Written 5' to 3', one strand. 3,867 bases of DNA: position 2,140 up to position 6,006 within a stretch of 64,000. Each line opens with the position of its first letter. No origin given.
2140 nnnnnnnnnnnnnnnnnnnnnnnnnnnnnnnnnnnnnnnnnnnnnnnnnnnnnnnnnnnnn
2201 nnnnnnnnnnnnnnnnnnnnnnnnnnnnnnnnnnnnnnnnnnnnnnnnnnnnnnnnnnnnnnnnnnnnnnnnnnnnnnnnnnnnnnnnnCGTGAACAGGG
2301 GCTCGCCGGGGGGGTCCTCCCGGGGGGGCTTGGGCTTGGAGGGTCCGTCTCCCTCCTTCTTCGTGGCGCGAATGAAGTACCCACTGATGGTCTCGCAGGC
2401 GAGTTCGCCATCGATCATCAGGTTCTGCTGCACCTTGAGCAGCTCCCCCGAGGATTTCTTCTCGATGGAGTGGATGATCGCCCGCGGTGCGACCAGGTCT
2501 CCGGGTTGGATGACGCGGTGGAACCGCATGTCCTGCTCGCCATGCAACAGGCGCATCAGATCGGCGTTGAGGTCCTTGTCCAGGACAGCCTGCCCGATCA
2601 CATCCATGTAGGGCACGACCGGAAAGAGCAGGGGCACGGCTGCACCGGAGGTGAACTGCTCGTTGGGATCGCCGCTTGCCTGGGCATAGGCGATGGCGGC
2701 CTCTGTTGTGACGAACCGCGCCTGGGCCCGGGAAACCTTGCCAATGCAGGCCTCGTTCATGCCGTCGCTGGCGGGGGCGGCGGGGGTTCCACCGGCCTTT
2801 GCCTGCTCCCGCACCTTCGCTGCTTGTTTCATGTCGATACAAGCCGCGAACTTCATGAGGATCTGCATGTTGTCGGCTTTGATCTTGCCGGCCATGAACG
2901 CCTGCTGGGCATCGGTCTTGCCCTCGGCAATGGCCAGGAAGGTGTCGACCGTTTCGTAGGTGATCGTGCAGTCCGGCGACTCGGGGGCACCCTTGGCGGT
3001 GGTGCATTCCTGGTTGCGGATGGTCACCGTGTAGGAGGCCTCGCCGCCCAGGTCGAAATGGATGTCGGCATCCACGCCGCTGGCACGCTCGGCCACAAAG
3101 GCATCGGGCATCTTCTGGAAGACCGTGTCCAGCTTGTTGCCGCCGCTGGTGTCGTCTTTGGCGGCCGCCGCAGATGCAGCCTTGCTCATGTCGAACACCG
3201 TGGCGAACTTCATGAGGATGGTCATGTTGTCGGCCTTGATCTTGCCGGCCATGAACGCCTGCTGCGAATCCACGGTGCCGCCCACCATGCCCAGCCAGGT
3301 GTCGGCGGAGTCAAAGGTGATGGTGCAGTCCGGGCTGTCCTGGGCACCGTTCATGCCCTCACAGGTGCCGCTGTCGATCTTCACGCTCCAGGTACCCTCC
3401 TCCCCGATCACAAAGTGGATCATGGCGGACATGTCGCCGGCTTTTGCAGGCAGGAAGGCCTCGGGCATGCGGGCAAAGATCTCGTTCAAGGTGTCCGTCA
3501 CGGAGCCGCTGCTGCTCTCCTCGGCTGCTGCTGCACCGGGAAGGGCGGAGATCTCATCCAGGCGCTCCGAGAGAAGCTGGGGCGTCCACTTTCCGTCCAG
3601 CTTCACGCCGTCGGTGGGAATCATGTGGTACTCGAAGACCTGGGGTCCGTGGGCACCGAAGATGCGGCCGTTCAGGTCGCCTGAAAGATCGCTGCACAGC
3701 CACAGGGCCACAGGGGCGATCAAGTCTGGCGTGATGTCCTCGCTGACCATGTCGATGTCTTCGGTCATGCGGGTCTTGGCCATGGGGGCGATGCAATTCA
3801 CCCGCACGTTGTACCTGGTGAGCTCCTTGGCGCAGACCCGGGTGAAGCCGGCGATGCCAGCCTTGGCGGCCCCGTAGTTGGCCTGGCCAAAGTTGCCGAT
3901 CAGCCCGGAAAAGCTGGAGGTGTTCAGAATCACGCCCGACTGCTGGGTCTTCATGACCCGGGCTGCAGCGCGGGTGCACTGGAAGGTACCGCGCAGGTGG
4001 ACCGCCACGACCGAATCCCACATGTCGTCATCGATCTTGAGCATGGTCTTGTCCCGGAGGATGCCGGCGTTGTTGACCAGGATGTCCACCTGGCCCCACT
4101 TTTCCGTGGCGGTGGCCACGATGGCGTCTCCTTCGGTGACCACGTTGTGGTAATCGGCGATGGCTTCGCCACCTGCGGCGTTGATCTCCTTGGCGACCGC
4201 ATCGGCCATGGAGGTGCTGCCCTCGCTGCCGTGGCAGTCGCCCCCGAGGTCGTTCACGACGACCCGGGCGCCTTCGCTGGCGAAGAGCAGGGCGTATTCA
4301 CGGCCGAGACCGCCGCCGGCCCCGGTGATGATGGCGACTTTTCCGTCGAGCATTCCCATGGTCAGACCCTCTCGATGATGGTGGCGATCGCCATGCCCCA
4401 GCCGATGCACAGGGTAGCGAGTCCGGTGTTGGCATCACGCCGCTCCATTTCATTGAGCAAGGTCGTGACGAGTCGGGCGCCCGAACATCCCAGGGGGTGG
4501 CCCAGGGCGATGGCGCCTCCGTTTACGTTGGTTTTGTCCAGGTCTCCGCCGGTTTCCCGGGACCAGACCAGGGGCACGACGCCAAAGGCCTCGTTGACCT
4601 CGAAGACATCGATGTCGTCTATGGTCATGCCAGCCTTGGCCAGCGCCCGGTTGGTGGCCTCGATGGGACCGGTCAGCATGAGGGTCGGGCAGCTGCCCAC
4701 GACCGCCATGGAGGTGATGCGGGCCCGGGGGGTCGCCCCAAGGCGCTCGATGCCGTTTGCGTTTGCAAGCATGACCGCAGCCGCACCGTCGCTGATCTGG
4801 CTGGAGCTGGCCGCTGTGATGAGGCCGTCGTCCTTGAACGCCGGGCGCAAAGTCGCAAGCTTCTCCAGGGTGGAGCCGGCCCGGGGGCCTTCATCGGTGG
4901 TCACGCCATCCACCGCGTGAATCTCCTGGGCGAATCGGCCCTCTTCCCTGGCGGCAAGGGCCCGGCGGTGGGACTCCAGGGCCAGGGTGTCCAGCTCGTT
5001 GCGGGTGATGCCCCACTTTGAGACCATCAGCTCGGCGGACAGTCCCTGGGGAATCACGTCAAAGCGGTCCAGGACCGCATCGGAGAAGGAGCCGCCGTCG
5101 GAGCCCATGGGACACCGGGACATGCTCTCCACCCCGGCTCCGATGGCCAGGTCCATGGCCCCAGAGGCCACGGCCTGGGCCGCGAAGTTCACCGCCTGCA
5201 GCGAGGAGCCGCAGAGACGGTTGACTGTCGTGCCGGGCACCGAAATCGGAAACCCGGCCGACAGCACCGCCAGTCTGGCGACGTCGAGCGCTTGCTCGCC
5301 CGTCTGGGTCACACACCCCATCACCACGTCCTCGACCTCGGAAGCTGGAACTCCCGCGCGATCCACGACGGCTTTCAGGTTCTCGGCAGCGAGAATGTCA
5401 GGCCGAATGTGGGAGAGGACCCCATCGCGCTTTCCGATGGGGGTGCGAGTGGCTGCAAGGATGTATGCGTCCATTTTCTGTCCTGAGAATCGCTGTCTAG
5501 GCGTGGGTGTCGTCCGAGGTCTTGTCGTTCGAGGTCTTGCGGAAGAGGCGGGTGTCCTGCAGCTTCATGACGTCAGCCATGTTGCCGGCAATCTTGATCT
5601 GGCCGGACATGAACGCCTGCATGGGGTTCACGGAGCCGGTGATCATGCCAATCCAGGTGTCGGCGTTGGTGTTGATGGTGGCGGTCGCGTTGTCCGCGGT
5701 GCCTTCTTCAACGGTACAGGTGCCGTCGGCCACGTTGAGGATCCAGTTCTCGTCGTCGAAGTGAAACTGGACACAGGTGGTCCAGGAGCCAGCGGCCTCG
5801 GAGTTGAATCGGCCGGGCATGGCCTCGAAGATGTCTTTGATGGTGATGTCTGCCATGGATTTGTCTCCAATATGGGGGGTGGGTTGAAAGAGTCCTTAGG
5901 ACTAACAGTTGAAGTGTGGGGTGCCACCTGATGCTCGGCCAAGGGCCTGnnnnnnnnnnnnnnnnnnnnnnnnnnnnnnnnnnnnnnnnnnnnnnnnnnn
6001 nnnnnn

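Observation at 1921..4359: MFE-2-like fusion with unusual domain order SDR - SCP2 - SCP2 - hydratase-2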

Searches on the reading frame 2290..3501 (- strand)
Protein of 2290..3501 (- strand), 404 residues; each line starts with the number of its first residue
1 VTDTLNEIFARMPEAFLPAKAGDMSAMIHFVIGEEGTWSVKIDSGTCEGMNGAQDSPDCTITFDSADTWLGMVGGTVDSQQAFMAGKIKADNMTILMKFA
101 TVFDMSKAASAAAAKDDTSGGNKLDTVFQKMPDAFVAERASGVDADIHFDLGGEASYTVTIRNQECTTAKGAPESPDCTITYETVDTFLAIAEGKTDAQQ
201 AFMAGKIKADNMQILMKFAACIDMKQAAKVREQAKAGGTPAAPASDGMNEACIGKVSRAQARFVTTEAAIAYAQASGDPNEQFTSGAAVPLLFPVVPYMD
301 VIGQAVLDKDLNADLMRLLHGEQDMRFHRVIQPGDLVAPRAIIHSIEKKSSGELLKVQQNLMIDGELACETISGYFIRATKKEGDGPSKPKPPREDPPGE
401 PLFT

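Call 46: search_protein_representatives(protein=window:2290-3501:-)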
Query: 404 residues. Proteins with E-value up to 0.001 (for the whole library): 1259; up to 1e-10: 225; up to 1e-30: 46. The best 150 are listed.
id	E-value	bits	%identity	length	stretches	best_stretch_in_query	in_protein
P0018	2.0e-110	385.8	50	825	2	125-394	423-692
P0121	2.2e-107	375.8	37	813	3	6-393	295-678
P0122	1.2e-96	340.5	46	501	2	36-392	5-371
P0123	1.0e-93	330.8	80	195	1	212-400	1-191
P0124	3.3e-92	325.8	56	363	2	165-404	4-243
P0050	9.1e-92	324.4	38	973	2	9-393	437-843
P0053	2.3e-91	323.1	38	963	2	6-401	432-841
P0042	5.8e-84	298.7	36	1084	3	127-383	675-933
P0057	6.1e-70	252.5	39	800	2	5-400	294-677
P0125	2.2e-69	250.7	39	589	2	123-399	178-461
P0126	2.7e-68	247.1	38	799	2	113-394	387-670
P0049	6.5e-68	245.9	43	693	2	109-388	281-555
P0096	5.1e-61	223.2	38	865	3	8-244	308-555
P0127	1.1e-60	222.0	39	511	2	12-401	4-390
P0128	2.8e-60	220.8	38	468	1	5-380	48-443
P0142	6.0e-42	160.4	39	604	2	251-392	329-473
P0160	1.2e-30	123.3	30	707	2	2-219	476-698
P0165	5.1e-28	114.6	32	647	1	115-383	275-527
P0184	6.7e-23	97.7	29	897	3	11-222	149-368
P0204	8.9e-18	80.9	33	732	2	4-103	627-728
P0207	1.5e-17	80.1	30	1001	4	151-265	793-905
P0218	1.3e-16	77.1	25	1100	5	75-257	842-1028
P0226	4.0e-16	75.4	35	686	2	2-113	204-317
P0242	1.4e-14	70.4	31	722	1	4-211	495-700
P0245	2.8e-14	69.3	29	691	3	4-93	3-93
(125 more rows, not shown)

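Call 66: search_protein_families(library=pfam, proteins=[P0160, P0184, P0204, P0242, P0207, P0218, P0142, P0165, P0226, P0245], max_evalue=0.0001)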
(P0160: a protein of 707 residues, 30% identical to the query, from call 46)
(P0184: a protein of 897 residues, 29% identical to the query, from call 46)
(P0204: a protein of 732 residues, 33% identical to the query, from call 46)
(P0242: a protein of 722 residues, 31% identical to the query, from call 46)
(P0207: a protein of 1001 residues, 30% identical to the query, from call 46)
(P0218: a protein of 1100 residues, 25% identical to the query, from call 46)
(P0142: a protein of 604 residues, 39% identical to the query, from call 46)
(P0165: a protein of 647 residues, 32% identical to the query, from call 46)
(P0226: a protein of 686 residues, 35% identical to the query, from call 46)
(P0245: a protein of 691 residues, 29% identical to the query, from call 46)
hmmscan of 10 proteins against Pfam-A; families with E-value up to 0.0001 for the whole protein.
P0160 (707 aa): 4 families
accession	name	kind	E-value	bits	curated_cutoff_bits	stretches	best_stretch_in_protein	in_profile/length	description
PF00106.31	adh_short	-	4.5e-24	85.5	26.6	1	12-198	2-178/195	short chain dehydrogenase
PF13561.12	adh_short_C2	-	5.2e-20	72.5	27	1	17-202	1-176/236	Enoyl-(Acyl carrier protein) reductase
PF02036.22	SCP2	-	1.4e-19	70.7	21.3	1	355-415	24-85/101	SCP-2 sterol transfer family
PF08659.16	KR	-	1.9e-05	25.1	22.6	1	14-140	4-125/180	KR domain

P0184 (897 aa): 1 family
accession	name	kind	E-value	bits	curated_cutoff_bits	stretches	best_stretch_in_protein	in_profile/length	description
PF02036.22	SCP2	-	2.1e-30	105.5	21.3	3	10-75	34-100/101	SCP-2 sterol transfer family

P0204 (732 aa): 5 families
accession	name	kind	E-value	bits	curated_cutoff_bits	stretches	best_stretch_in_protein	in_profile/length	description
PF00501.34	AMP-binding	-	4.1e-87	292.9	29.9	1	11-367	5-384/384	AMP-binding enzyme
PF02036.22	SCP2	-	2.4e-29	102.1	21.3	2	642-728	14-100/101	SCP-2 sterol transfer family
PF13193.12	AMP-binding_C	-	3.2e-17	63.7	24.5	1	417-493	1-76/76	AMP-binding enzyme C-terminal domain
PF14864.11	Alkyl_sulf_C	-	1.2e-08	35.6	27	0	518-621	14-117/125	Alkyl sulfatase C-terminal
PF13530.11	SCP2_2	-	6.1e-06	27.2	23.2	0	546-619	28-99/105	Sterol carrier protein domain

P0242 (722 aa): 5 families
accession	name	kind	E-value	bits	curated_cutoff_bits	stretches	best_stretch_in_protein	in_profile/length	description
PF02036.22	SCP2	-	1.3e-35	122.1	21.3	2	508-596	12-100/101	SCP-2 sterol transfer family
PF14864.11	Alkyl_sulf_C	-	1.4e-13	51.6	27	1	495-598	12-115/125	Alkyl sulfatase C-terminal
PF08541.16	ACP_syn_III_C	-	1.2e-10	41.8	26.6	1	216-294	1-80/90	3-Oxoacyl-[acyl-carrier-protein (ACP)] synthase III C terminal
PF01796.24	OB_ChsH2_C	-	5.7e-08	33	27.1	1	420-461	24-65/65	ChsH2, C-terminal OB-fold domain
PF08545.16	ACP_syn_III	-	3.3e-05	24.1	24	1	103-164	1-65/80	3-Oxoacyl-[acyl-carrier-protein (ACP)] synthase III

P0207 (1001 aa): 9 families
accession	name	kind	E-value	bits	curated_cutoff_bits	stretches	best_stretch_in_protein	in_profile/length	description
PF02036.22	SCP2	-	6.4e-64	213.1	21.3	3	776-863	11-99/101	SCP-2 sterol transfer family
PF00106.31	adh_short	-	9.5e-40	136.6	26.6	1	9-194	1-180/195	short chain dehydrogenase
PF22622.2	MFE-2_hydrat-2_N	-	2.9e-36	124.6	27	1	324-457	2-130/130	MFE-2 hydratase 2 N-terminal domain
PF01575.25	MaoC_dehydratas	-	1.7e-33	115.3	27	1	474-589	5-120/123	MaoC like domain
PF13561.12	adh_short_C2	-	1.4e-28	100.5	27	1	15-194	1-174/236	Enoyl-(Acyl carrier protein) reductase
PF14864.11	Alkyl_sulf_C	-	4.8e-20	72.5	27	2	918-992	30-107/125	Alkyl sulfatase C-terminal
PF08659.16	KR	-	1.2e-16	61.6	22.6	1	12-183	4-169/180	KR domain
PF13452.11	FAS1_DH_region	-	1.5e-07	32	22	0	351-446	33-129/132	FAS1-like, dehydratase domain region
PF13530.11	SCP2_2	-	1.4e-05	26.1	23.2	0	796-855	31-88/105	Sterol carrier protein domain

P0218 (1100 aa): 3 families
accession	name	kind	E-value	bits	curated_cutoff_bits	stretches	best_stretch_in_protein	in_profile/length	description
PF02036.22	SCP2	-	1.8e-27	96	21.3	0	237-313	24-100/101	SCP-2 sterol transfer family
PF14580.12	LRR_9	-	1.5e-06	28.3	30.5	1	42-106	89-153/175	Leucine-rich repeat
PF13855.12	LRR_8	-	1.1e-05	25.5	27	1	34-77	18-60/61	Leucine rich repeat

P0142 (604 aa): 4 families
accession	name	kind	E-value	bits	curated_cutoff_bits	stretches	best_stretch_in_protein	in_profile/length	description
PF01575.25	MaoC_dehydratas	-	2.2e-26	92.3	27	1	480-570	10-100/123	MaoC like domain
PF13452.11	FAS1_DH_region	-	7.8e-17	62.1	22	1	336-434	8-111/132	FAS1-like, dehydratase domain region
PF02036.22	SCP2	-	7.3e-10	39.5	21.3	1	80-161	12-96/101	SCP-2 sterol transfer family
PF22622.2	MFE-2_hydrat-2_N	-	5.3e-07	29.9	27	1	387-460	55-130/130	MFE-2 hydratase 2 N-terminal domain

P0165 (647 aa): 7 families
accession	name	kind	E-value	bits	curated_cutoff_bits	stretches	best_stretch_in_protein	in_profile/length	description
PF00106.31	adh_short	-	4.5e-44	150.7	26.6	1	5-201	1-190/195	short chain dehydrogenase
PF13561.12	adh_short_C2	-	8.9e-39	133.9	27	1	11-236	1-232/236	Enoyl-(Acyl carrier protein) reductase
PF01575.25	MaoC_dehydratas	-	6.2e-21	74.7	27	1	545-633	14-110/123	MaoC like domain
PF08659.16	KR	-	3.1e-17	63.5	22.6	1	7-166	3-154/180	KR domain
PF13452.11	FAS1_DH_region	-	1.5e-15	58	22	1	453-514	66-131/132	FAS1-like, dehydratase domain region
PF22622.2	MFE-2_hydrat-2_N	-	7.1e-08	32.8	27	1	453-523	58-130/130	MFE-2 hydratase 2 N-terminal domain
PF02036.22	SCP2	-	1.6e-07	32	21.3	1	307-368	24-87/101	SCP-2 sterol transfer family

P0226 (686 aa): 4 families
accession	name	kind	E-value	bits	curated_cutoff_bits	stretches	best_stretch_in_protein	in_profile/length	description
PF02036.22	SCP2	-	1.3e-28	99.7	21.3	2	598-682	16-100/101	SCP-2 sterol transfer family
PF03358.20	FMN_red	-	3.2e-19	69.5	24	1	333-435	1-96/152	NADPH-dependent FMN reductase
PF02525.22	Flavodoxin_2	-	1.3e-12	48.3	27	1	333-436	1-104/198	Flavodoxin-like fold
PF14864.11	Alkyl_sulf_C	-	1.3e-08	35.6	27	1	582-682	13-113/125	Alkyl sulfatase C-terminal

P0245 (691 aa): 5 families
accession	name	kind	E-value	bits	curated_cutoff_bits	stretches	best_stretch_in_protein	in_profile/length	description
PF02036.22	SCP2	-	1.8e-38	131.4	21.3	3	208-294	13-100/101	SCP-2 sterol transfer family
PF14864.11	Alkyl_sulf_C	-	1.6e-13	51.4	27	0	5-104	14-113/125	Alkyl sulfatase C-terminal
PF13530.11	SCP2_2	-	1.2e-08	35.9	23.2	0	225-295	29-101/105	Sterol carrier protein domain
PF17844.6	SCP_3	-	1.5e-07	31.6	38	0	41-92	35-82/93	Bacterial SCP ortholog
PF20678.2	HV_Gp350_C-term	-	5e-06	26.1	26.4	1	115-197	72-153/442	Herpesvirus Envelope glycoprotein GP350 C-terminal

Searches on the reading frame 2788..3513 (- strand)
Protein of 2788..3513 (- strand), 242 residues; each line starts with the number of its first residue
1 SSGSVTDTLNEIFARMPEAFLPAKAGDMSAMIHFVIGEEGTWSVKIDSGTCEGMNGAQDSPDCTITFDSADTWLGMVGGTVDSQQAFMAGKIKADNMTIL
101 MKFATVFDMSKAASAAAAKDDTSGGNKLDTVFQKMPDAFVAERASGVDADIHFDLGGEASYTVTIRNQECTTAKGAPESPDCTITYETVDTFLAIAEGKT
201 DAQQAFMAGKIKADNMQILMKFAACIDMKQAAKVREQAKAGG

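Call 29: search_solved_structures(query=window:2788-3513:-, max_evalue=0.01, show_alignments=2)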
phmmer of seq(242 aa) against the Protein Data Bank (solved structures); distinct sequences matched with E-value up to 0.01: 10.
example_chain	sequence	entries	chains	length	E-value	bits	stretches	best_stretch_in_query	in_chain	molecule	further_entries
1qnd_A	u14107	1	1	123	1.5e-06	31.3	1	156-222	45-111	NONSPECIFIC LIPID-TRANSFER PROTEIN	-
2c0l_B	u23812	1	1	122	1.5e-06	31.3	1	156-222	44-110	NONSPECIFIC LIPID-TRANSFER PROTEIN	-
1c44_A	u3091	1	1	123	4.3e-06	29.8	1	37-103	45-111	PROTEIN (STEROL CARRIER PROTEIN 2)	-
4uei_A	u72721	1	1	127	0.00021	24.3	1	37-105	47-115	STEROL CARRIER PROTEIN 2/3-OXOACYL-COA THIOLASE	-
3cnu_A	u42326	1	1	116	0.00029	23.8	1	29-96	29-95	Predicted coding region AF_1534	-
8af3_A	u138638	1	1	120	0.0012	21.9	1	152-233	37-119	Enoyl-CoA hydratase 2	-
8af2_A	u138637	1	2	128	0.0027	20.7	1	40-103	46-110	Enoyl-CoA hydratase 2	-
3bn8_A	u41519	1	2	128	0.0034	20.4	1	47-96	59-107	Putative sterol carrier protein 2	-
1ikt_A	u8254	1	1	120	0.0039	20.2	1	40-100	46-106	ESTRADIOL 17 BETA-DEHYDROGENASE 4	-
6z1x_A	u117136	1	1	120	0.0082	19.1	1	152-218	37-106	Peroxisomal multifunctional enzyme type 2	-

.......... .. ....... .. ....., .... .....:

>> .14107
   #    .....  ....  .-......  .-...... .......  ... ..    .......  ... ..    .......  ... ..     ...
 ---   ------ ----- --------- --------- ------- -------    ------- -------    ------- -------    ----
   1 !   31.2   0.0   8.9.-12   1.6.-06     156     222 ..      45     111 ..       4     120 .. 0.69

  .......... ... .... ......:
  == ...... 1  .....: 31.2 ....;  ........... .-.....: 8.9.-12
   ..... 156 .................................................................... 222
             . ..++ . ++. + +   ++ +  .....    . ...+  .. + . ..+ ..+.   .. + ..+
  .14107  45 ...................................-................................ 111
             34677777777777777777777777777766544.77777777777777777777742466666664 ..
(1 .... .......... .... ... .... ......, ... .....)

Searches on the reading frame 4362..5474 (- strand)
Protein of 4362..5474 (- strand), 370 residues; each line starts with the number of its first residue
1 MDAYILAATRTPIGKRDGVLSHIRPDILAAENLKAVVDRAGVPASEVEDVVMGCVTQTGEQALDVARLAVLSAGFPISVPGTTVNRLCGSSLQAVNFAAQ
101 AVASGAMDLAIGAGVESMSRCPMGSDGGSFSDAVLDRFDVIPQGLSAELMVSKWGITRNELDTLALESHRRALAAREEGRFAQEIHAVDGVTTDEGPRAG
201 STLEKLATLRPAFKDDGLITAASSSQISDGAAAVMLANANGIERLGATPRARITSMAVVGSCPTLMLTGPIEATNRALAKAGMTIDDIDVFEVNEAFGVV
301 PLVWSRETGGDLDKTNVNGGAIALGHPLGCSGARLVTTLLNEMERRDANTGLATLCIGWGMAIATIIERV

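Call 5: search_protein_families(library=pfam, proteins=[window:4362-5474:-], max_evalue=0.01)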
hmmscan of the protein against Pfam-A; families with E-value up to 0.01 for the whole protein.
window:4362-5474:- (370 aa): 4 families
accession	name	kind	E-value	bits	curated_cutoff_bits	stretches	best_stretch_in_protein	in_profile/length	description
PF00108.29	Thiolase_N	-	6.8e-65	219.5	26.4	1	4-239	2-259/260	Thiolase, N-terminal domain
PF02803.24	Thiolase_C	-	4.3e-45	152.7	27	1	248-369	2-123/123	Thiolase, C-terminal domain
PF22691.2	Thiolase_C_1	-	1.3e-06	28.6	28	1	259-309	9-59/144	Thiolase C-terminal domain-like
PF00109.32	ketoacyl-synt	-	0.007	16.4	20.8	1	80-119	166-205/252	Beta-ketoacyl synthase, N-terminal domain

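Call 6: search_protein_families(library=ncbifam, proteins=[window:4362-5474:-], max_evalue=0.01)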
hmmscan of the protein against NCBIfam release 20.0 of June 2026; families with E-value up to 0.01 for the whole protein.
window:4362-5474:- (370 aa): 42 families (the best 25 are shown)
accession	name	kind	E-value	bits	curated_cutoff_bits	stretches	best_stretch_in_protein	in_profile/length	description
NF005865.0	PRK07801.1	equivalog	3.9e-128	427.9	591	1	2-370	3-382/382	acetyl-CoA C-acetyltransferase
TIGR01930.1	AcCoA-C-Actrans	subfamily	7.9e-127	423.4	240.55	1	5-368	1-385/385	acetyl-CoA C-acyltransferase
NF005077.0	PRK06504.1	subfamily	4.1e-125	418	590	1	2-370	3-390/390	acetyl-CoA C-acetyltransferase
NF006090.0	PRK08242.1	equivalog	1.8e-120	402.8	514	2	1-217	2-228/402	acetyl-CoA C-acetyltransferase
NF005889.0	PRK07850.1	equivalog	1.1e-112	376.9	515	1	3-370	4-387/387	steroid 3-ketoacyl-CoA thiolase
NF006510.0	PRK08947.1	equivalog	2.4e-105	352.7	519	1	3-370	4-387/387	acetyl-CoA C-acyltransferase FadA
NF006553.0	PRK09052.1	equivalog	9.4e-105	350.9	567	1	2-370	7-399/399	acetyl-CoA C-acyltransferase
TIGR02430.1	pcaF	equivalog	1.7e-100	336.9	597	1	2-370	2-400/400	3-oxoadipyl-CoA thiolase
NF006551.0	PRK09050.1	subfamily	5.7e-100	335.2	605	2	145-370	165-401/401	3-oxoadipyl-CoA thiolase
NF006552.0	PRK09051.1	subfamily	2.4e-96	323.4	565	1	2-370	5-395/395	beta-ketothiolase BktB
NF005805.0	PRK07661.1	equivalog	9e-96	321.2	633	1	2-369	3-390/391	acetyl-CoA C-acetyltransferase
TIGR02445.1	fadA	equivalog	5.1e-95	318.7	591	1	4-370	3-385/385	acetyl-CoA C-acyltransferase FadA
NF005890.0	PRK07851.1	equivalog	4.2e-94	315.8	580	2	141-370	171-405/406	acetyl-CoA C-acetyltransferase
NF006001.0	PRK08131.1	equivalog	1.7e-92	310.4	622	2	147-370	166-400/401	3-oxoadipyl-CoA thiolase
NF004682.0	PRK06025.1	subfamily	1.6e-91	307.5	568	2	220-370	267-417/417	acetyl-CoA C-acetyltransferase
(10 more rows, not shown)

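Call 37: search_solved_structures(query=window:4362-5474:-, max_evalue=1e-40)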
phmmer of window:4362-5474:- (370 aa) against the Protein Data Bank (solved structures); distinct sequences matched with E-value up to 1e-40: 88 (the best 60 are shown).
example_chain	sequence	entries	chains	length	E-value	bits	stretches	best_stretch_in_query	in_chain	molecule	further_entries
1ulq_A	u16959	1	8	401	1.2e-94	320.7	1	143-368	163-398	putative acetyl-CoA acetyltransferase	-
4ubv_A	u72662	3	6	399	6.3e-86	292.1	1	5-370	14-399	Acetyl-CoA acetyltransferase FadA5 | Steroid 3-ketoacyl-CoA thiolase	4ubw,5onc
3goa_A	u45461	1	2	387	3e-85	289.9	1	4-370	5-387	3-ketoacyl-CoA thiolase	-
4ubt_A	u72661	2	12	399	1.8e-84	287.3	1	5-370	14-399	Acetyl-CoA acetyltransferase FadA5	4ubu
4e1l_A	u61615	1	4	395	5.5e-84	285.7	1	2-369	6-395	Acetoacetyl-CoA thiolase 2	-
4b3h_C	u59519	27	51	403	1.3e-82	281.2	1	218-370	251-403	FATTY ACID BETA-OXIDATION COMPLEX BETA-CHAIN FADA | Putative acyltransferase Rv0859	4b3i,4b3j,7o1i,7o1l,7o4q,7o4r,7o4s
8jg3_A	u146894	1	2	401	3.5e-82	279.8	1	3-369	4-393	Acetyl-CoA C-acetyltransferase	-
8gqh_A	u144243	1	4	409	7.7e-82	278.7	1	3-370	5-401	Thiolase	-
8gqj_A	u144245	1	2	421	1e-81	278.2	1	2-368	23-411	Thiolase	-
3svk_A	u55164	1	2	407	1.6e-81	277.6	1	218-370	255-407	Acetyl-CoA acetyltransferase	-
7o1g_D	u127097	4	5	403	3.3e-81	276.6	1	218-370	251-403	Putative acyltransferase Rv0859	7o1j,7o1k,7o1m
7vtr_A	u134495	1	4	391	1.9e-79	270.8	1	141-369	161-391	Thiolase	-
4n44_A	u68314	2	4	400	5.1e-79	269.4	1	4-369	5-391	Acetyl-CoA acetyltransferase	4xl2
4o99_A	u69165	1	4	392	1.2e-78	268.2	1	2-369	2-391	Acetyl-CoA acetyltransferase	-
8gqf_A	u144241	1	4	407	1.2e-78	268.1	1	9-370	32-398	Thiolase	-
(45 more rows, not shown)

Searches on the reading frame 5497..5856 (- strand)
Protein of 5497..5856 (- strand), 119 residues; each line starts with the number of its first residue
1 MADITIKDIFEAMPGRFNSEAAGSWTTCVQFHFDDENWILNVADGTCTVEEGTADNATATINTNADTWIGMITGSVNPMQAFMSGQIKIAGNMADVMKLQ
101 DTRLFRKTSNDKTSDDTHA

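Call 5: search_protein_families(library=pfam, proteins=[window:5497-5856:-], max_evalue=0.01)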
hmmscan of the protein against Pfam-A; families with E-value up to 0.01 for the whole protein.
window:5497-5856:- (119 aa): 3 families
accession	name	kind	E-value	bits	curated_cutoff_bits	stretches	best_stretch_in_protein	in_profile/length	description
PF02036.22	SCP2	-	3.5e-16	59.8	21.3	1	20-101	14-98/101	SCP-2 sterol transfer family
PF14864.11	Alkyl_sulf_C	-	2.3e-10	41.2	27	1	2-99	9-109/125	Alkyl sulfatase C-terminal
PF17844.6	SCP_3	-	0.00046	20.4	38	1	57-98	48-89/93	Bacterial SCP ortholog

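Call 6: search_protein_families(library=ncbifam, proteins=[window:5497-5856:-], max_evalue=0.01)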
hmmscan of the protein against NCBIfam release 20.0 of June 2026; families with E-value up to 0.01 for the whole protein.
window:5497-5856:- (119 aa): 0 families
